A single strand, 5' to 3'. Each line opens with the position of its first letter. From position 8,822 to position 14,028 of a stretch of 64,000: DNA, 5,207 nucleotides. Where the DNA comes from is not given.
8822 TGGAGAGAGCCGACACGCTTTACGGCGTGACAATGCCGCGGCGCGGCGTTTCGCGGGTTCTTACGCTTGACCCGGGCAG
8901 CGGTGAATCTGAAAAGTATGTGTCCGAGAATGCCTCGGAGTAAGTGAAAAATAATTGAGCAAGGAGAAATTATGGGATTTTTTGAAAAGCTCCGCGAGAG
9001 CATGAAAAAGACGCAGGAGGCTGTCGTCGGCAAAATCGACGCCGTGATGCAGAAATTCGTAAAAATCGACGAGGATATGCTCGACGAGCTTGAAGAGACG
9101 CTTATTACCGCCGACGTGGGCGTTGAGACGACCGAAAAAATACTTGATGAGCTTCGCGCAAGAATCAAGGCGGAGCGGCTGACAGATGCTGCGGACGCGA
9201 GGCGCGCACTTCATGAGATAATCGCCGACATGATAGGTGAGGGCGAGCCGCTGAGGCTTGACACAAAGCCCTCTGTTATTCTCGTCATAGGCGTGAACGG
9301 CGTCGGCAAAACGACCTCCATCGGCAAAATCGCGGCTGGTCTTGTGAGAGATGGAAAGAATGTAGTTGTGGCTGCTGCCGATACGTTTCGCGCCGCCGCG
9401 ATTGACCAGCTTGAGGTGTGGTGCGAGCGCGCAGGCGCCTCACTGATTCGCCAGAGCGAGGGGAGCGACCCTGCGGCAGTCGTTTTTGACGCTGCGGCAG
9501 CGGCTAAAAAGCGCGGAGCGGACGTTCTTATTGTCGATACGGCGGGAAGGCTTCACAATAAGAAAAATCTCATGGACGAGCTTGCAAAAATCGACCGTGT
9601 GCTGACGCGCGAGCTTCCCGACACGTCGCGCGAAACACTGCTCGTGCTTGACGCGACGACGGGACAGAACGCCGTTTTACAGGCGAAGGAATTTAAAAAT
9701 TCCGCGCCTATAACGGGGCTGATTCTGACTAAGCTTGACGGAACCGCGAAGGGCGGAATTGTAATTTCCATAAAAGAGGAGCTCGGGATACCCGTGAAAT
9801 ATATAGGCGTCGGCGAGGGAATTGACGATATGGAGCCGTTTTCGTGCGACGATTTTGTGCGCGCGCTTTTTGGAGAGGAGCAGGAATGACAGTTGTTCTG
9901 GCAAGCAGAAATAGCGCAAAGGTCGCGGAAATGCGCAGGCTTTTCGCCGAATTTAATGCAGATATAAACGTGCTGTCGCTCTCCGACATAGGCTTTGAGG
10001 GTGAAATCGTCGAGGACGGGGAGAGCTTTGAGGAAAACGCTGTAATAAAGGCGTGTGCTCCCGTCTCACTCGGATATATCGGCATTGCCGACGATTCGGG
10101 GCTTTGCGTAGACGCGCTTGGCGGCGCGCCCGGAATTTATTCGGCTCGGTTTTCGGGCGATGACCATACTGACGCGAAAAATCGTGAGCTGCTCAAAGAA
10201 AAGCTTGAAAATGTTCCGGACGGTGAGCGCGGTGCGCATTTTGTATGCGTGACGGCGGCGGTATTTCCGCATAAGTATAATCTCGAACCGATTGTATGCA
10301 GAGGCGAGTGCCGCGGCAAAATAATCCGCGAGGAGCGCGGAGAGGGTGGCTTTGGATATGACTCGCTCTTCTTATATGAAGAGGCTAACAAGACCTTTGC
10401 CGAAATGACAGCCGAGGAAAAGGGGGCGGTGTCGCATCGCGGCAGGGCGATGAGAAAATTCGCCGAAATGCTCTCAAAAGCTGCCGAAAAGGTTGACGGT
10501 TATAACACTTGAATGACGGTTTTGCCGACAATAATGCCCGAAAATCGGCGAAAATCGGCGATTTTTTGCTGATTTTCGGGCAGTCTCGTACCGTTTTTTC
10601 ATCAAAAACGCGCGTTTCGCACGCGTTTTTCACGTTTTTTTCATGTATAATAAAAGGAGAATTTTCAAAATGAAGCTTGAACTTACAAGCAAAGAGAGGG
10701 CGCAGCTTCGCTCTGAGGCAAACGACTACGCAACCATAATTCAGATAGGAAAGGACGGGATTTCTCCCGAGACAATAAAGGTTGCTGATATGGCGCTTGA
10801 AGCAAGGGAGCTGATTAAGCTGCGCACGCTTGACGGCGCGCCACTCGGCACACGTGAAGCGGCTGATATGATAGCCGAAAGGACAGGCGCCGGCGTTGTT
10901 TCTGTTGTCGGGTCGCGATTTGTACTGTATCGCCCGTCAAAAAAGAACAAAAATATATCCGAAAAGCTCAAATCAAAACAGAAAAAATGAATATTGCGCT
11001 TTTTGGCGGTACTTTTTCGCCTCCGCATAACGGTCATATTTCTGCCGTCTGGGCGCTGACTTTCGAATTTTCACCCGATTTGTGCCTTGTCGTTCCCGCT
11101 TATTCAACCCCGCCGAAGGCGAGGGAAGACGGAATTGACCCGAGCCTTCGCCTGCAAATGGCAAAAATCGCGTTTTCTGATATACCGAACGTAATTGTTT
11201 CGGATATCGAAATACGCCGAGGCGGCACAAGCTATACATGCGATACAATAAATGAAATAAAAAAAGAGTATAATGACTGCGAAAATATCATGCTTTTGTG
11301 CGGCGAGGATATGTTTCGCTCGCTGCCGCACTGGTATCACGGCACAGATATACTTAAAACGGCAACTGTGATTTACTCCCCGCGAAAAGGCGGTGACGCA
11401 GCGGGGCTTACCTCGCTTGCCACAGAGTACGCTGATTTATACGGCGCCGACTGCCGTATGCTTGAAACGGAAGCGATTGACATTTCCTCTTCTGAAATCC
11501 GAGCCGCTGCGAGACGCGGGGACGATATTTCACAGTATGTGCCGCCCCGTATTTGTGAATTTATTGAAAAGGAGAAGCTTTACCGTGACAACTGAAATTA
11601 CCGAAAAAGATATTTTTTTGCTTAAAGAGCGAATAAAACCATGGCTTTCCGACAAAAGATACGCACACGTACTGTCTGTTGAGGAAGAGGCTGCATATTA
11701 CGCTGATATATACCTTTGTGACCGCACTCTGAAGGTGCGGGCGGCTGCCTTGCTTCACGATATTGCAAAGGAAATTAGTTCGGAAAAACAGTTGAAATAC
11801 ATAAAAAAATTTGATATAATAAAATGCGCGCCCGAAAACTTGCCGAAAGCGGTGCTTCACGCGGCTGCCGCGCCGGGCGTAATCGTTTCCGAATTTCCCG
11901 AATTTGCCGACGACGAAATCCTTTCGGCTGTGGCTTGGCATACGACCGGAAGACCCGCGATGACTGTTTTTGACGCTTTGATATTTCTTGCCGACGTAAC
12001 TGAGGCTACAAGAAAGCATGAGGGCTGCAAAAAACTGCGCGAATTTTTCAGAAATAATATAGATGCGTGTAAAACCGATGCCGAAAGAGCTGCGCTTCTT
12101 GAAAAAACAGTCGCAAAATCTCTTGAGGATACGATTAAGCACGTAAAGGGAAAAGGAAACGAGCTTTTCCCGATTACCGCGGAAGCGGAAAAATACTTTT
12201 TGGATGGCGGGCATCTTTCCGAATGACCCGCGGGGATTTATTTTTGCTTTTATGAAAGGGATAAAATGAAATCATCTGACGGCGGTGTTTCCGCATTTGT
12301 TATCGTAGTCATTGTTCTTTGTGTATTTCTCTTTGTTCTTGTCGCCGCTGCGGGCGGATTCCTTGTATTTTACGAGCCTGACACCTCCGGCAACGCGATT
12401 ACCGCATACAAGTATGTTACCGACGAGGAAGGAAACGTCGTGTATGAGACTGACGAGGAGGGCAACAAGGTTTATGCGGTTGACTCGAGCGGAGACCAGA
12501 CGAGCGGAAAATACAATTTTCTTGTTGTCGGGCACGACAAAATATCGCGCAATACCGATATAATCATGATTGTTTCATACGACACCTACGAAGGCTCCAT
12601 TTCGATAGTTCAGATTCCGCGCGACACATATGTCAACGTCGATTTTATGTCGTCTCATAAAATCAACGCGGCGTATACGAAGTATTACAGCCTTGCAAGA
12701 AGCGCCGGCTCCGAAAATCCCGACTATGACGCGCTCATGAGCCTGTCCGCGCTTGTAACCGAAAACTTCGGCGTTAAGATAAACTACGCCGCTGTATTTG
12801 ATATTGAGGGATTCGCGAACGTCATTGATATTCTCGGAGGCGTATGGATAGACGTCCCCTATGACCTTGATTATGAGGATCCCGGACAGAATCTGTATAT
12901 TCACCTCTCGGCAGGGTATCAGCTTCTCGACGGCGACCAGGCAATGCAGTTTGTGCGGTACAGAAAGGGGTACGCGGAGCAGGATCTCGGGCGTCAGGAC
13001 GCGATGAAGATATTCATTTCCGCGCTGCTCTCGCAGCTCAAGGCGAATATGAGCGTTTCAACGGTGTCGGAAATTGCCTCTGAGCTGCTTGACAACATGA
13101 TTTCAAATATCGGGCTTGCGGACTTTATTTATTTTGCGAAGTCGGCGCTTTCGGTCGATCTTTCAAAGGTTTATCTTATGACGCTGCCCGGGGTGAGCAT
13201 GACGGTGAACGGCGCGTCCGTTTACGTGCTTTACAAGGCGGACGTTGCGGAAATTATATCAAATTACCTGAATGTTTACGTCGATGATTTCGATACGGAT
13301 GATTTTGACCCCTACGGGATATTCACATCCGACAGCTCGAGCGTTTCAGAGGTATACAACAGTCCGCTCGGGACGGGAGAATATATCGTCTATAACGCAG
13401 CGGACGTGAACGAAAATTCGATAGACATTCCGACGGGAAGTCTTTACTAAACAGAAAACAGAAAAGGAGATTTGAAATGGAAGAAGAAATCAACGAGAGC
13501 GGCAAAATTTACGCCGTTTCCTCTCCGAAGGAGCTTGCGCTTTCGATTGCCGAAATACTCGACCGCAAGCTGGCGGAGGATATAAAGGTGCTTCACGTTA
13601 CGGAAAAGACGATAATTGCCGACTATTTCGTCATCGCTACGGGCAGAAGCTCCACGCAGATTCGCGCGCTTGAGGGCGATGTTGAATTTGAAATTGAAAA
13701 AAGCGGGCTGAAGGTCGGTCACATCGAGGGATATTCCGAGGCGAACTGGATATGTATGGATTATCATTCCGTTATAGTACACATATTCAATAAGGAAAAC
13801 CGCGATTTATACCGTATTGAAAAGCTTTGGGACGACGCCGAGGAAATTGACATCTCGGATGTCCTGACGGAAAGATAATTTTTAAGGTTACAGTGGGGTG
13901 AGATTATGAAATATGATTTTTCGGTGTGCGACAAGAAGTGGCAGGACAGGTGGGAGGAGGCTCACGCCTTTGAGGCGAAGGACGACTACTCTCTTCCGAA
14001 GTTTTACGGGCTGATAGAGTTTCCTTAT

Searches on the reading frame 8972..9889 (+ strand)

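Call 75: search_protein_families(library=pfam, max_evalue=0.00001, proteins=[window:8972-9889:+])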
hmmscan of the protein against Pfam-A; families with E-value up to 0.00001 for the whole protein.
window:8972-9889:+ (305 aa): 4 families
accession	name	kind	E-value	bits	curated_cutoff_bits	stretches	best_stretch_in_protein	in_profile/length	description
PF00448.28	SRP54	-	3e-76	255.9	22.7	1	100-300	1-195/196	SRP54-type protein, GTPase domain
PF02881.24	SRP54_N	-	2.4e-15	56.9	22.4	1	20-83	3-74/75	SRP54-type protein, helical bundle domain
PF13604.12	AAA_30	-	2.6e-06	27.7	27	1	101-198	19-104/191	AAA domain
PF13401.12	AAA_22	-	8.2e-06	26.6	27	0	100-209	5-109/130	AAA domain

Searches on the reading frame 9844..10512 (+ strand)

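Call 75: search_protein_families(library=pfam, max_evalue=0.00001, proteins=[window:9844-10512:+])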
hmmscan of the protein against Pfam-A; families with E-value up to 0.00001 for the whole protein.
window:9844-10512:+ (222 aa): 1 family
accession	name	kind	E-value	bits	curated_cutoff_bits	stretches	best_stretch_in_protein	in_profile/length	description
PF01725.21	Ham1p_like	-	8.9e-62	208.7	22.5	1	17-208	1-185/186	Ham1 family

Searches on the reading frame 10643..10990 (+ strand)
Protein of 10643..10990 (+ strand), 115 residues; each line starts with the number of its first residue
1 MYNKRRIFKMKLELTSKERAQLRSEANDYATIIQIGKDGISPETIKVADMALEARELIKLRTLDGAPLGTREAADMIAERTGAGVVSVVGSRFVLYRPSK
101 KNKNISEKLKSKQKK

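Call 75: search_protein_families(library=pfam, max_evalue=0.00001, proteins=[window:10643-10990:+])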
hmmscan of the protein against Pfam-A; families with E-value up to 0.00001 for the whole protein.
window:10643-10990:+ (115 aa): 1 family
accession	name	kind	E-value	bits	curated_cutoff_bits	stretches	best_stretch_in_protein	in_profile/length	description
PF01985.26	CRS1_YhbY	-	9.8e-24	83.9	27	1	14-97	1-84/84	CRS1 / YhbY (CRM) domain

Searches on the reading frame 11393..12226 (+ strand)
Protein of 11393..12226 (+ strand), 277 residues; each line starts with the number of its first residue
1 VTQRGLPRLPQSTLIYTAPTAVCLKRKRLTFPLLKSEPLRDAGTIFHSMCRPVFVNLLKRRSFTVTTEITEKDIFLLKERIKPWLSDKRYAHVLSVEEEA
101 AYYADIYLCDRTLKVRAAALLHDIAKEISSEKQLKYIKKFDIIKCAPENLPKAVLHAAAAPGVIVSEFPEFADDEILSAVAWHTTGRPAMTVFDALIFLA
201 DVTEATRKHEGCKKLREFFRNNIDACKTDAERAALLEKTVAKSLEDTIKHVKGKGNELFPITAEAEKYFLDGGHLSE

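Call 75: search_protein_families(library=pfam, max_evalue=0.00001, proteins=[window:11393-12226:+])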
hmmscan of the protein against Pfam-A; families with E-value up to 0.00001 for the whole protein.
window:11393-12226:+ (277 aa): 1 family
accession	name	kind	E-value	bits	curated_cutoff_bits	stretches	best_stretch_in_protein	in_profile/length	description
PF01966.28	HD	-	2.4e-10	41.2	22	1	89-205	1-115/116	HD domain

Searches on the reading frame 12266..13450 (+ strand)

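Call 75: search_protein_families(library=pfam, max_evalue=0.00001, proteins=[window:12266-13450:+])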
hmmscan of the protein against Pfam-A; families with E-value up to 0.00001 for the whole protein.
window:12266-13450:+ (394 aa): 1 family
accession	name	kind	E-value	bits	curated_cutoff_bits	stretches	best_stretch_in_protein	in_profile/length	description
PF03816.19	LytR_cpsA_psr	-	1.2e-31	110.4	24.6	1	96-259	1-149/150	LytR_cpsA_psr family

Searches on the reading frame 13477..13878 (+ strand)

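Call 76: search_protein_families(library=pfam, max_evalue=0.00001, proteins=[window:13477-13878:+])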
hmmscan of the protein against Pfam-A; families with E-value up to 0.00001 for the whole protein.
window:13477-13878:+ (133 aa): 1 family
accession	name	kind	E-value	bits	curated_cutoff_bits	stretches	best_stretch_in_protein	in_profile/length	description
PF02410.21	RsfS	-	2.8e-31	108.1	21.6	1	24-118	3-98/98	Ribosomal silencing factor during starvation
